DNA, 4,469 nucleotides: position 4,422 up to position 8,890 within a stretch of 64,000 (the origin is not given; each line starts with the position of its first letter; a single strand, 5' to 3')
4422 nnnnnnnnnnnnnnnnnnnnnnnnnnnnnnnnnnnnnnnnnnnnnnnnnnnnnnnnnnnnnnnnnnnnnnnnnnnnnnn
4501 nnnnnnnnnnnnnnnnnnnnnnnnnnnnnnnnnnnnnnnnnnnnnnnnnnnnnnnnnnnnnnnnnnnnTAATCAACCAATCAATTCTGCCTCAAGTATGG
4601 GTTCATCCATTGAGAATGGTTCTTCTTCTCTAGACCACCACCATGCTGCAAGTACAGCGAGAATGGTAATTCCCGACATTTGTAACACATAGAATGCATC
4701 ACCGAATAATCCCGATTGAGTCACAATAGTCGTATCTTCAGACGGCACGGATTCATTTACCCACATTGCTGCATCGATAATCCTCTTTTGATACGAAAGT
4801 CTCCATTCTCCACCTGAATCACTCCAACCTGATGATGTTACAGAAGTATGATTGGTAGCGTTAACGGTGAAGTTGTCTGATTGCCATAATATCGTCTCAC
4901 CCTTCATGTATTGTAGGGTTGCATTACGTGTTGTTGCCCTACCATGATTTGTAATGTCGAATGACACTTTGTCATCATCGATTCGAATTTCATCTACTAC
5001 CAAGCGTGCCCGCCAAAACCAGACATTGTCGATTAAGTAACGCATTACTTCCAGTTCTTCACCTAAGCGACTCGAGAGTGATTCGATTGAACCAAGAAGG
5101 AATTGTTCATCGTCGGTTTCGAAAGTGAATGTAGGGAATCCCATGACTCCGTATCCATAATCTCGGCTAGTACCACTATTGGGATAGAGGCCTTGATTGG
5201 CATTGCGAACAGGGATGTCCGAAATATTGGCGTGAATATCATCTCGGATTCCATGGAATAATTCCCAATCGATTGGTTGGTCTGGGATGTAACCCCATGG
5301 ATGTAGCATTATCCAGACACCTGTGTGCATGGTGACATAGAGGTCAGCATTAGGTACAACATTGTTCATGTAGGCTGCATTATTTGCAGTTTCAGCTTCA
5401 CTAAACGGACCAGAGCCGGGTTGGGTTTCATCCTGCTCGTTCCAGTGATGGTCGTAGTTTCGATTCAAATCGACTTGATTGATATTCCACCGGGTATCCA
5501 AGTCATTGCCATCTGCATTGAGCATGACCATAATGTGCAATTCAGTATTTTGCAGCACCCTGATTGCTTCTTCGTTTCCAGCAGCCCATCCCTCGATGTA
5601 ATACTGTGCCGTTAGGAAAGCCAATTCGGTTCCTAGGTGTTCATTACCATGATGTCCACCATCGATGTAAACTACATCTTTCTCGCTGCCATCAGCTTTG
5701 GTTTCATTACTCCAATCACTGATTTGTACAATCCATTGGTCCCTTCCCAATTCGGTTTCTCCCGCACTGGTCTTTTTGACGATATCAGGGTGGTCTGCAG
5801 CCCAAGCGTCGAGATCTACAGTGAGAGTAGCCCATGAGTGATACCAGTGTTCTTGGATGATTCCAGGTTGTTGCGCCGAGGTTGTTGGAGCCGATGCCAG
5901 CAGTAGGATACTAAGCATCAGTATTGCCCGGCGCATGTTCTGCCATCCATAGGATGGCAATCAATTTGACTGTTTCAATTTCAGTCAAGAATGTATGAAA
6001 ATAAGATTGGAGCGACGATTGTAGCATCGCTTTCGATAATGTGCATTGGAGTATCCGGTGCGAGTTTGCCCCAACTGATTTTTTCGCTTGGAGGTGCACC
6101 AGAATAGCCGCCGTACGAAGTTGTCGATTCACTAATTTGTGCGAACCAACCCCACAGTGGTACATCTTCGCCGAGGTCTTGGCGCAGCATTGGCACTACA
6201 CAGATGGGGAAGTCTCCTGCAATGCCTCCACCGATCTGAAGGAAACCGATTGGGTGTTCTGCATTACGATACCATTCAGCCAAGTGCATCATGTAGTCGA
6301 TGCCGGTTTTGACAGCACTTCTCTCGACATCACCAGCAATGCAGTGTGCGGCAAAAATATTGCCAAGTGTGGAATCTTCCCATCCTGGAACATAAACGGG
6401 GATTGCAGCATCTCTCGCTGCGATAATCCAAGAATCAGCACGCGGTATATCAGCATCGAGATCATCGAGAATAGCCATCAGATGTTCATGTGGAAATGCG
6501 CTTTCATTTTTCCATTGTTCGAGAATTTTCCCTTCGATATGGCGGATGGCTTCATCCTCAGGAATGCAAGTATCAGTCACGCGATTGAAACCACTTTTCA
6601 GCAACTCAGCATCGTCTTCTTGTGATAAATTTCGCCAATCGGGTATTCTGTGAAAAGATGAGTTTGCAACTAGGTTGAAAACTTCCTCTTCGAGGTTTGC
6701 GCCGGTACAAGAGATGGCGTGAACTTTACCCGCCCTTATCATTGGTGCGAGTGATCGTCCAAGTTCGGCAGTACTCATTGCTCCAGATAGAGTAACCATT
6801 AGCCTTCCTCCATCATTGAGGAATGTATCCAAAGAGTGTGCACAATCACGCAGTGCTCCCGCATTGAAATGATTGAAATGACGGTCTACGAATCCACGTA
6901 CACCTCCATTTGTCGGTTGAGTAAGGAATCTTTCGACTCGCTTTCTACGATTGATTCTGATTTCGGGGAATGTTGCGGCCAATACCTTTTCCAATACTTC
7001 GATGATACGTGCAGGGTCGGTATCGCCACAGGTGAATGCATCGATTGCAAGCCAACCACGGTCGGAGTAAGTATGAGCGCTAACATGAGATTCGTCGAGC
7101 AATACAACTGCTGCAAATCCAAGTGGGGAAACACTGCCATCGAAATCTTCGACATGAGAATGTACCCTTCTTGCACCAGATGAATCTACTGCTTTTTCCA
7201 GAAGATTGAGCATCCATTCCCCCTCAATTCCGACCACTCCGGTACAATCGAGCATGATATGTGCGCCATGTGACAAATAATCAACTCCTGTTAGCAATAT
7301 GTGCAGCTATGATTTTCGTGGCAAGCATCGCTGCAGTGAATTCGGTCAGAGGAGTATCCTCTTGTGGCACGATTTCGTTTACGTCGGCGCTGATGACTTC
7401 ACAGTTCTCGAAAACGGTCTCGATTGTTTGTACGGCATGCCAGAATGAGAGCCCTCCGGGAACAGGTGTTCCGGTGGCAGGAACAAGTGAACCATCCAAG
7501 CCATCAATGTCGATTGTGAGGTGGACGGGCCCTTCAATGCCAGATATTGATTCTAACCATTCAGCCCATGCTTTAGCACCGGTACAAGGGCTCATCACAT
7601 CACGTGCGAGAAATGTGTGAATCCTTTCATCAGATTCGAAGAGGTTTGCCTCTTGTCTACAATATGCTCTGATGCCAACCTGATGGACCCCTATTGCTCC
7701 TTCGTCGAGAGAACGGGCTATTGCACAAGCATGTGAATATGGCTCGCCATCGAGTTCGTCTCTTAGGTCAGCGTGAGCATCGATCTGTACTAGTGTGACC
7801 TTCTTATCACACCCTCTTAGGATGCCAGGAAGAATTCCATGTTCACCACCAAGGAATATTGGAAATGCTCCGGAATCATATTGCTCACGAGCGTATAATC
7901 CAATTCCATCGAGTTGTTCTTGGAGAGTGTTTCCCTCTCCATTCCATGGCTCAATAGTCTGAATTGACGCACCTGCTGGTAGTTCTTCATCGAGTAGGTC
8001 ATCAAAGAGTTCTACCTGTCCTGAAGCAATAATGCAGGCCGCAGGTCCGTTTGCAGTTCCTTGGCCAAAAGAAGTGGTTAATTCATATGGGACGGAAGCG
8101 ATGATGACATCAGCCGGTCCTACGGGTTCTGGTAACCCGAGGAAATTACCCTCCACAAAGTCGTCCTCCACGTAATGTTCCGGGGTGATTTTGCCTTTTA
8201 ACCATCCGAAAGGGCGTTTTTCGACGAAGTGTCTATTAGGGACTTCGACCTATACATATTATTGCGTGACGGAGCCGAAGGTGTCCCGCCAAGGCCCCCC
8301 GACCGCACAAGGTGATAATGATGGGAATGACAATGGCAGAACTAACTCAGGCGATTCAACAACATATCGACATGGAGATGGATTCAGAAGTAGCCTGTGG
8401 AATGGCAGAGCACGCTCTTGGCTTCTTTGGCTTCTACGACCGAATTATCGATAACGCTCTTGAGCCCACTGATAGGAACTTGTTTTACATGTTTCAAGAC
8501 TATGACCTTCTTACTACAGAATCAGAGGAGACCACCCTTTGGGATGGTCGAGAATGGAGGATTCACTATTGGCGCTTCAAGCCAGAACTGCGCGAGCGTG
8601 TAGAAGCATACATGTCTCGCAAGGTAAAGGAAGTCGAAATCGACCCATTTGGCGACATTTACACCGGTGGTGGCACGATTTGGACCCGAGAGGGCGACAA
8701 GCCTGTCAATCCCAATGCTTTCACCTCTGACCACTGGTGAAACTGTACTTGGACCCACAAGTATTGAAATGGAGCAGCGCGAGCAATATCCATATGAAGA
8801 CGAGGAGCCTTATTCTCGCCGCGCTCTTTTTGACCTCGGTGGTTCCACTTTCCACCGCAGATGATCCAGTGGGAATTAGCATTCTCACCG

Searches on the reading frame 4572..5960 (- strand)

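Call 61: search_protein_families(library=pfam, proteins=[window:4572-5960:-], max_evalue=0.001)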
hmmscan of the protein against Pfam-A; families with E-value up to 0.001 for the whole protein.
window:4572-5960:- (462 aa): 2 families
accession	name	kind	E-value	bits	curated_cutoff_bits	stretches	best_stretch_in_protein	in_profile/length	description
PF00246.29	Peptidase_M14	-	9.8e-41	140.7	21.6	1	50-288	5-270/286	Zinc carboxypeptidase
PF24827.1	AstE_AspA_cat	-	0.00013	22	25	1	96-220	4-112/192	Succinylglutamate desuccinylase/Aspartoacylase catalytic domain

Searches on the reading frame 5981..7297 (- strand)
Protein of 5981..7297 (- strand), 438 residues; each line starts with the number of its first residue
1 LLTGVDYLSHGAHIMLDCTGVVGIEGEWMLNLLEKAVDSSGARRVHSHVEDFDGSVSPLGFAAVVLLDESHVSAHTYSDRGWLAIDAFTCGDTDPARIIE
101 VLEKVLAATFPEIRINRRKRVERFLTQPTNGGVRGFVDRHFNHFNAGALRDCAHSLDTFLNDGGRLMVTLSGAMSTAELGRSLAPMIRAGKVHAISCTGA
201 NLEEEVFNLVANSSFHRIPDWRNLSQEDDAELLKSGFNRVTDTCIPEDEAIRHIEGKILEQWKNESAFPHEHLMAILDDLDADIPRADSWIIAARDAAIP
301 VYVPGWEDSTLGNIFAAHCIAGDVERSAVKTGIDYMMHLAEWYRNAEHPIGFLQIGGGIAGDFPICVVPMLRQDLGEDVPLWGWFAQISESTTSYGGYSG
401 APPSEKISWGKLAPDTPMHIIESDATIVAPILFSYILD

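Call 61: search_protein_families(library=pfam, proteins=[window:5981-7297:-], max_evalue=0.001)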
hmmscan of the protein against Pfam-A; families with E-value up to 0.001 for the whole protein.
window:5981-7297:- (438 aa): 2 families
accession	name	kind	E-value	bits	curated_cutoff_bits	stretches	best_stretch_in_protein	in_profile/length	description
PF01916.23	DS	-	1.9e-37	129.5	27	1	144-435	11-287/288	Deoxyhypusine synthase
PF02675.21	AdoMet_dc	-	5.2e-17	62.6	25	1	27-117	18-105/107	S-adenosylmethionine decarboxylase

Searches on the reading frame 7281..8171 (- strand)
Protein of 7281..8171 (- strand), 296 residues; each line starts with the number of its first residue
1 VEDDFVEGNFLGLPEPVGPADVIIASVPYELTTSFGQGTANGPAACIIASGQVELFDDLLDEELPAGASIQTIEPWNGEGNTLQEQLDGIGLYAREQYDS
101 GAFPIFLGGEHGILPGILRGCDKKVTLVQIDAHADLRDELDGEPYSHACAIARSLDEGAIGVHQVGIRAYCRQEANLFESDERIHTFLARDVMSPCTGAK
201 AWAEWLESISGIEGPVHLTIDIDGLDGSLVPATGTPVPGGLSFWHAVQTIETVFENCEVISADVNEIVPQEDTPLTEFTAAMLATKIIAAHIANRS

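Call 61: search_protein_families(library=pfam, proteins=[window:7281-8171:-], max_evalue=0.001)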
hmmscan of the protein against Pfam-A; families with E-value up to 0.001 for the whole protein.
window:7281-8171:- (296 aa): 1 family
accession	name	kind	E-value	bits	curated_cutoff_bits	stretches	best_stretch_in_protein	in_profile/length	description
PF00491.26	Arginase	-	3.2e-49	168.3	22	1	20-287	1-277/280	Arginase family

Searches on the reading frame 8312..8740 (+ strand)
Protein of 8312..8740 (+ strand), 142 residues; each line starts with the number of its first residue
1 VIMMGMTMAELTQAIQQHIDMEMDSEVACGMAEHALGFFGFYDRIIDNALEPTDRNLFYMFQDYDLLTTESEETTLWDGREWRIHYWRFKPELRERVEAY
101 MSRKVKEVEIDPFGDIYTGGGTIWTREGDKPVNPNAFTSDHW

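Call 61: search_protein_families(library=pfam, proteins=[window:8312-8740:+], max_evalue=0.001)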
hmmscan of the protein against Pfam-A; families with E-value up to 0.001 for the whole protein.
window:8312-8740:+ (142 aa): 1 family
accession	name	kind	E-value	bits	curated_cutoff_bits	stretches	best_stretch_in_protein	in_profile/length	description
PF19479.4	DUF6015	-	2.4e-91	303.9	27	1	4-142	1-139/140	Family of unknown function (DUF6015)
